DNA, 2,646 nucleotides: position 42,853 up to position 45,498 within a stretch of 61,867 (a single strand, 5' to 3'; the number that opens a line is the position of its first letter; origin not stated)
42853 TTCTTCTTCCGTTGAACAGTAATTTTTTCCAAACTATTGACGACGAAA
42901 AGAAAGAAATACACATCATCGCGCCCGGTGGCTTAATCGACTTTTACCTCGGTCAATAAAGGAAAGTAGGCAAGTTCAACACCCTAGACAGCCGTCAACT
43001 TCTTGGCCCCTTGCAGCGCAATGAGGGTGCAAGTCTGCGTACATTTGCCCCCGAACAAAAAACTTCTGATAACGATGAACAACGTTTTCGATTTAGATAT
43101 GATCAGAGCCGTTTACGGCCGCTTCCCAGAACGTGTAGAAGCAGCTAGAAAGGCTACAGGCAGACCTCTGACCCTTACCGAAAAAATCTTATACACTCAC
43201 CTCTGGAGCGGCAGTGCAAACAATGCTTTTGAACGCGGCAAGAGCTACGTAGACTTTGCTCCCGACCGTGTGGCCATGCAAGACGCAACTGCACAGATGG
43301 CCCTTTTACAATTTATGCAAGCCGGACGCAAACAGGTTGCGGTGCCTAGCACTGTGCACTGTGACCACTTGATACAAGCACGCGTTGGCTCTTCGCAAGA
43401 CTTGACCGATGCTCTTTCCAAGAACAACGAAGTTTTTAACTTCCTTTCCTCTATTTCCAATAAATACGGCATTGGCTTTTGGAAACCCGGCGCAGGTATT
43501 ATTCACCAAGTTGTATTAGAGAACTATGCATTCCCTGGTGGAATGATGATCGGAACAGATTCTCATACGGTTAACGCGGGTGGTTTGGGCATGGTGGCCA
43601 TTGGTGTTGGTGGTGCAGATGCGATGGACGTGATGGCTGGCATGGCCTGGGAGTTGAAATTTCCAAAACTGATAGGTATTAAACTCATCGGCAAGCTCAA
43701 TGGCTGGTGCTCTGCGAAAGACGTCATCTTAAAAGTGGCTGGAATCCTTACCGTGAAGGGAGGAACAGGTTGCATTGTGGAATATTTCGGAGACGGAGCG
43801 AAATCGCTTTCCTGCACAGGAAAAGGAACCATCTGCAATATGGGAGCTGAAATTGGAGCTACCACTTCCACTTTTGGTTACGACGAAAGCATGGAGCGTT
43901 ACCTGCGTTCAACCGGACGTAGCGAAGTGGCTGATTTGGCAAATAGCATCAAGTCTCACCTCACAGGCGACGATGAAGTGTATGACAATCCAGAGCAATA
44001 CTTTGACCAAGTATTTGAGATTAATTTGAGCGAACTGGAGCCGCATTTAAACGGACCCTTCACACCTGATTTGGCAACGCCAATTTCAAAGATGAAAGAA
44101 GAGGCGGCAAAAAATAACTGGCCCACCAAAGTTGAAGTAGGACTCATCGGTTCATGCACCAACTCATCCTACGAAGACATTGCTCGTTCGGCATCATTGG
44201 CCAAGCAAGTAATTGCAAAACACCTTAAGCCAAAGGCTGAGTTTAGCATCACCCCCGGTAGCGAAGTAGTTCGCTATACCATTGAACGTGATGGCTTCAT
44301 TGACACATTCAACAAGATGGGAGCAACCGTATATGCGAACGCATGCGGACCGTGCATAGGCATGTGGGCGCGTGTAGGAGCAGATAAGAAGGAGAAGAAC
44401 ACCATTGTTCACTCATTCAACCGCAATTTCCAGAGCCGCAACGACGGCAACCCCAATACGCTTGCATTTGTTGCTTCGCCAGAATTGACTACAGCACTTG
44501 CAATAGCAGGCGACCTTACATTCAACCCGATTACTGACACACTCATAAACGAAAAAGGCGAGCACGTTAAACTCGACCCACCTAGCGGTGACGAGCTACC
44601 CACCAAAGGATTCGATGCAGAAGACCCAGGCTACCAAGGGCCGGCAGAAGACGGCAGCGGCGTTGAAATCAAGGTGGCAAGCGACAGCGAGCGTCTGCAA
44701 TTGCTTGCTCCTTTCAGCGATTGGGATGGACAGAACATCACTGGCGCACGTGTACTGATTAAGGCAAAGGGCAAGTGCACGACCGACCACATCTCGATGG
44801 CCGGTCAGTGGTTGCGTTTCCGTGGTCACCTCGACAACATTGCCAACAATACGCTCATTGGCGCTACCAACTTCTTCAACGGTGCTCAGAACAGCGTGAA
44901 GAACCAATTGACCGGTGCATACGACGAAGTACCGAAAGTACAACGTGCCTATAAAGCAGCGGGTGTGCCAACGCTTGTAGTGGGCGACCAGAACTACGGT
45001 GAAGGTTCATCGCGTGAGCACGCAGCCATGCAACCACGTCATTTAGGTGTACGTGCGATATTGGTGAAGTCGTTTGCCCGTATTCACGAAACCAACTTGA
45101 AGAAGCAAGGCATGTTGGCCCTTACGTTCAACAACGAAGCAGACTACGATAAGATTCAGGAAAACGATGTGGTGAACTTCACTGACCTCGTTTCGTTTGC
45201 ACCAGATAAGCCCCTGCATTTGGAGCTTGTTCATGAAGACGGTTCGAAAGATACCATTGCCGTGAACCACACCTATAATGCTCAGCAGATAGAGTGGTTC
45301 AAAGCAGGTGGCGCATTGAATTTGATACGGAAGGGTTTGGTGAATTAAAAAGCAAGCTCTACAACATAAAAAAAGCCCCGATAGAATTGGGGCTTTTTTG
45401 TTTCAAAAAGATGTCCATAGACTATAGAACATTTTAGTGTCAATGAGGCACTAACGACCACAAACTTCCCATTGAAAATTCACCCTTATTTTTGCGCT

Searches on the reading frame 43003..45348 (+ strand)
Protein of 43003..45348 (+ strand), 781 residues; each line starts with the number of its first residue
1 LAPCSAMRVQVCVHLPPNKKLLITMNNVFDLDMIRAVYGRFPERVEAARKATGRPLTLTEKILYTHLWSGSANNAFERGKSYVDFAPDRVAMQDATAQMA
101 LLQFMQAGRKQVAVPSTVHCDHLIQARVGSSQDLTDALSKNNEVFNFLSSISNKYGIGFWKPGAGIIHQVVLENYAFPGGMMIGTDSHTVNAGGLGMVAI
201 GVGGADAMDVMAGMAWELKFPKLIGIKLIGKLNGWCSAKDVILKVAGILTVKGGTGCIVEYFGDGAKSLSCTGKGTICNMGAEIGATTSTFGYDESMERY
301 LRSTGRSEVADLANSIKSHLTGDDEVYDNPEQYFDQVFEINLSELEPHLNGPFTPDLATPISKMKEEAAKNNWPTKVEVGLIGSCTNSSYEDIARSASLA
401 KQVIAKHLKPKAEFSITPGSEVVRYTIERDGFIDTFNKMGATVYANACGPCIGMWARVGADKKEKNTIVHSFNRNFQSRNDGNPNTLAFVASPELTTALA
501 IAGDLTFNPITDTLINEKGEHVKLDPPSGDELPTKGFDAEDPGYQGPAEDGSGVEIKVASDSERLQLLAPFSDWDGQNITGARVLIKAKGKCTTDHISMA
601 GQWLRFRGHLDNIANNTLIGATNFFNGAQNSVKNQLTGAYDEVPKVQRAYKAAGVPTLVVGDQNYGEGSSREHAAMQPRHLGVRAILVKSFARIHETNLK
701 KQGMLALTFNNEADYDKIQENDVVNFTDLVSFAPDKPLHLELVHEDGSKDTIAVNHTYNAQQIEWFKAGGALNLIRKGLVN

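Call 20: search_protein_families(library=pfam, proteins=[window:43003-45348:+], max_evalue=0.00001)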
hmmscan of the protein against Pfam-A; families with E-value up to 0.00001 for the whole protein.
window:43003-45348:+ (781 aa): 2 families
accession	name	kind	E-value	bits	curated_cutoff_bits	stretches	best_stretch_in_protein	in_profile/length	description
PF00330.25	Aconitase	-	2.6e-145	485.4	28.7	1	61-503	2-463/463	Aconitase family (aconitate hydratase)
PF00694.25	Aconitase_C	-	2.4e-41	141.6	22.8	1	584-711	3-130/131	Aconitase C-terminal domain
